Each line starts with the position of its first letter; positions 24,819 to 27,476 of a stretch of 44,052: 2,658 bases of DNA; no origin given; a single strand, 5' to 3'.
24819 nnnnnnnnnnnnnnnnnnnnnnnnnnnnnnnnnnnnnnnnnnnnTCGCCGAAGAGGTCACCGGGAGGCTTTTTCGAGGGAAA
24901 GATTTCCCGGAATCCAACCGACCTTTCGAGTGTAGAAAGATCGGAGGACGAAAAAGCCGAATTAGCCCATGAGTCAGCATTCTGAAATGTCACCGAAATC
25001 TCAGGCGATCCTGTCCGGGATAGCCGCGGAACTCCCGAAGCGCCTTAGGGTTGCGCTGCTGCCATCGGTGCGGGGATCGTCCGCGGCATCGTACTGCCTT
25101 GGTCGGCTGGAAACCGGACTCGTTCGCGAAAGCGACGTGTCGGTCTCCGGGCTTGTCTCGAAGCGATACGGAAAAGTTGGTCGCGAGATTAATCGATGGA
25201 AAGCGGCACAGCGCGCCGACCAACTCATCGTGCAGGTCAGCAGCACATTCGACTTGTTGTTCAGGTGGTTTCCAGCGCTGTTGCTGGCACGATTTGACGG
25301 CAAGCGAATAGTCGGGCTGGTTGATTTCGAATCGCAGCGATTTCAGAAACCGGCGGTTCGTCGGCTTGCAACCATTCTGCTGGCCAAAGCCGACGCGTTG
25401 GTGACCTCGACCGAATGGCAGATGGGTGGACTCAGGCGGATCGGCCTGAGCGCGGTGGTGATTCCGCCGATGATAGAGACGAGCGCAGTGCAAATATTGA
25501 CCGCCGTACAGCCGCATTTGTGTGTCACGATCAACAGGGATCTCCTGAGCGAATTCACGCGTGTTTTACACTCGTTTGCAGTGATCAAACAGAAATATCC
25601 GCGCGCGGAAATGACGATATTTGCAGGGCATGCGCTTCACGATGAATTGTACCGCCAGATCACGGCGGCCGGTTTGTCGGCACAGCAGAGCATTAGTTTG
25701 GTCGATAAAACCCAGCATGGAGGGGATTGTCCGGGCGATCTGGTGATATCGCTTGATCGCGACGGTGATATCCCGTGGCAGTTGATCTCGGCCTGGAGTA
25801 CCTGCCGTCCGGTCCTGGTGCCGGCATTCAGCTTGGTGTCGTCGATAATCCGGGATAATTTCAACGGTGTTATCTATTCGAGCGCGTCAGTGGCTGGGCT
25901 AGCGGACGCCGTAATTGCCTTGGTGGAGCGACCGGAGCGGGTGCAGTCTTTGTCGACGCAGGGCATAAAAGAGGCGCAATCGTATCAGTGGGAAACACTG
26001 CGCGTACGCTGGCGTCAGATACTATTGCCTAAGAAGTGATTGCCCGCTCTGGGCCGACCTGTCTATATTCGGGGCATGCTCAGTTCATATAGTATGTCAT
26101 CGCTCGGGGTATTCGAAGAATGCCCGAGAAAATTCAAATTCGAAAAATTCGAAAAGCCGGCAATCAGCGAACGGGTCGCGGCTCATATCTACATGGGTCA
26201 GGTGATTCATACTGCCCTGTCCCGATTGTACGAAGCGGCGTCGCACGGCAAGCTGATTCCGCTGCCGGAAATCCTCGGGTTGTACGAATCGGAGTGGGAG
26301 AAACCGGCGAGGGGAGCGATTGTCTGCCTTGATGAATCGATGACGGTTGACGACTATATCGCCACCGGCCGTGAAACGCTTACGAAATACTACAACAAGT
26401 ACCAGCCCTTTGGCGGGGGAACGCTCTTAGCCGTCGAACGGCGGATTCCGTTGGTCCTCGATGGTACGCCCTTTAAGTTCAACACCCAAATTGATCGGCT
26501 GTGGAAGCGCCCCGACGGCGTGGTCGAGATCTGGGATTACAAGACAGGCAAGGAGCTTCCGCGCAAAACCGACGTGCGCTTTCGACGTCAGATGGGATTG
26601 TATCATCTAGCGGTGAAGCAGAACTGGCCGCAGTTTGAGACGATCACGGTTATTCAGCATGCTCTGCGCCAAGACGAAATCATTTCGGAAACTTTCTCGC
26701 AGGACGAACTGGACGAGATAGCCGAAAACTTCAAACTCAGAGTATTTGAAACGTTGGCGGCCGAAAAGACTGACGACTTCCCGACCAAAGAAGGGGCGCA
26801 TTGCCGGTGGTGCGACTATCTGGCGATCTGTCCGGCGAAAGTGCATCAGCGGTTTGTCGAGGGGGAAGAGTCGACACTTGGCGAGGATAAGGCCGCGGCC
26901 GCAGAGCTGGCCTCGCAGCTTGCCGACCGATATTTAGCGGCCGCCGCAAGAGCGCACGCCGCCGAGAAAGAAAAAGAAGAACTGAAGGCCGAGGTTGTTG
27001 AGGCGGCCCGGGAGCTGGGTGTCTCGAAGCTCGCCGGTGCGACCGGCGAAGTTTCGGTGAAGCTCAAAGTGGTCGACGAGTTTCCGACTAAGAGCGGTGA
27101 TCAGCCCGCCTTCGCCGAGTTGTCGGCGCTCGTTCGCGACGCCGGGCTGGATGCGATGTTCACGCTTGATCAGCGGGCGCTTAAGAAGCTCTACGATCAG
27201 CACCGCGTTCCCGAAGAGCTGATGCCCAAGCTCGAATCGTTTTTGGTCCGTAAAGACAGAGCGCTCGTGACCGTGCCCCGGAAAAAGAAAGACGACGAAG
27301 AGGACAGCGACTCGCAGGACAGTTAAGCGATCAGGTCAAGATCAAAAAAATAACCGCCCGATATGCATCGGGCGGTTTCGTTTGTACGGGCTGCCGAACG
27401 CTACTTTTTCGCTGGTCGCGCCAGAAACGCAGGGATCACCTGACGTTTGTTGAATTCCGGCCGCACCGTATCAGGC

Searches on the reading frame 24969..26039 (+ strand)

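Call 10: search_protein_families(library=pfam, proteins=[window:24969-26039:+], max_evalue=0.001)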
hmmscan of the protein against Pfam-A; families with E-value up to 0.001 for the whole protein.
window:24969-26039:+ (356 aa): 2 families
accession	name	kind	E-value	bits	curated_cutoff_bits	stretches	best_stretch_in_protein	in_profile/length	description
PF00534.26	Glycos_transf_1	-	0.00019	21.4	26.4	0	198-334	32-171/172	Glycosyl transferases group 1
PF13579.12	Glyco_trans_4_4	-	0.00063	20.6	29.7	0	76-166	65-156/158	Glycosyl transferase 4-like domain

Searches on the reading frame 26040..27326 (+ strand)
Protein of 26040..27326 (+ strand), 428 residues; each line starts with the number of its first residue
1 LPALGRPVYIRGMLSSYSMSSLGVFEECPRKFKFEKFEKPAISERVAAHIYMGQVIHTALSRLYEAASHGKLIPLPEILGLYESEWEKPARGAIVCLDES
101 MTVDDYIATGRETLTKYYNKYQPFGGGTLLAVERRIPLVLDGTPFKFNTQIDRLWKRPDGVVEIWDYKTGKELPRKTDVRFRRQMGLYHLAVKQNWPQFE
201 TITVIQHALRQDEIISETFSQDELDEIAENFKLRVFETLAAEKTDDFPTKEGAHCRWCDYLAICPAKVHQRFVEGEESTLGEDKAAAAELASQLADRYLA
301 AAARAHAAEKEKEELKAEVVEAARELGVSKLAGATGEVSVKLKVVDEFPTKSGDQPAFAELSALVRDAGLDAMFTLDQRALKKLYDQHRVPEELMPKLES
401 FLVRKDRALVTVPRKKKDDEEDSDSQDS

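Call 40: search_protein_families(library=pfam, proteins=[window:26040-27326:+], max_evalue=0.0001)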
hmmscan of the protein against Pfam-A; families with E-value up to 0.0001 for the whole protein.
window:26040-27326:+ (428 aa): 2 families
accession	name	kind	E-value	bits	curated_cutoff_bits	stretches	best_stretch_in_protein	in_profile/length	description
PF12705.13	PDDEXK_1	-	1.7e-29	103.9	22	1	17-265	2-247/247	PD-(D/E)XK nuclease superfamily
PF10926.14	DUF2800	-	6.6e-08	32.6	21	1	102-279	79-247/368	Protein of unknown function (DUF2800)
